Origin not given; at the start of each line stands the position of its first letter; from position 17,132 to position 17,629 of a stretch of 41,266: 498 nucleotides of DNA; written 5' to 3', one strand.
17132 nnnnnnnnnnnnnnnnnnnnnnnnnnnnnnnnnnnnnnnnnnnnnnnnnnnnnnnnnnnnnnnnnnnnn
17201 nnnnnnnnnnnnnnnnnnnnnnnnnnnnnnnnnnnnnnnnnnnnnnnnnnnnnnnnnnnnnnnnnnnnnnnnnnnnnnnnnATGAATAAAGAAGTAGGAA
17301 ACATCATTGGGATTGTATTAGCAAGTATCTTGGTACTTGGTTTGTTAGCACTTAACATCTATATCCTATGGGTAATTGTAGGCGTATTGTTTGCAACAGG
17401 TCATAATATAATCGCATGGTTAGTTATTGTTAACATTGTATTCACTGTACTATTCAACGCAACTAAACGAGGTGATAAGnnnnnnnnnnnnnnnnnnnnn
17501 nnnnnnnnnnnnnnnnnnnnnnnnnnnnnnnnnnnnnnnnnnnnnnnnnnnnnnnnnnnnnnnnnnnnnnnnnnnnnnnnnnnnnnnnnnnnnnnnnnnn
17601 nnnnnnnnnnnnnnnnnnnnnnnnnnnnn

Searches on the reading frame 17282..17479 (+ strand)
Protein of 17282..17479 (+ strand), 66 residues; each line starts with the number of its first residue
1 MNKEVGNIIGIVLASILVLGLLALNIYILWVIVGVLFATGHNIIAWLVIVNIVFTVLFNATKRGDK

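Call 21: find_related_loci(query=window:17282-17479:+, collection=viral_contigs, flank=2500)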
Query window:17282-17479:+ (66 aa) in viral_contigs; peptide patterns used: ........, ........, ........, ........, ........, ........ (x = any residue, [..] = any of these).
112 stretches matched a pattern; 10 encode a relative of the query (tblastn E <= 1e-3); 10 distinct loci.
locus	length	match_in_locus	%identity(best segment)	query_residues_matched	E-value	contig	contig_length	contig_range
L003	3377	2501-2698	97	1-66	2e-36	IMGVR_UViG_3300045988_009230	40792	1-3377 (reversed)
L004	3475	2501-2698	95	1-66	7e-36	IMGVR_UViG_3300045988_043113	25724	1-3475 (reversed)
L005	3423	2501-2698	92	1-66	4e-35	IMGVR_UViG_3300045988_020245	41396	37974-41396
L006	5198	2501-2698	91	1-66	4e-34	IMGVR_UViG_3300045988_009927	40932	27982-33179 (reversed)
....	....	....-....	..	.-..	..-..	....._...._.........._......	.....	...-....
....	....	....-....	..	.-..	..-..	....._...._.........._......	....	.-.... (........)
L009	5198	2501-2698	86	1-66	2e-33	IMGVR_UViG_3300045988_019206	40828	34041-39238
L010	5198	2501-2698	89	1-66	3e-33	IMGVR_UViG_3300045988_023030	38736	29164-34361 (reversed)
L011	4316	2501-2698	91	1-66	1e-23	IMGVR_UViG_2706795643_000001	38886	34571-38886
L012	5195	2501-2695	89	1-65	2e-22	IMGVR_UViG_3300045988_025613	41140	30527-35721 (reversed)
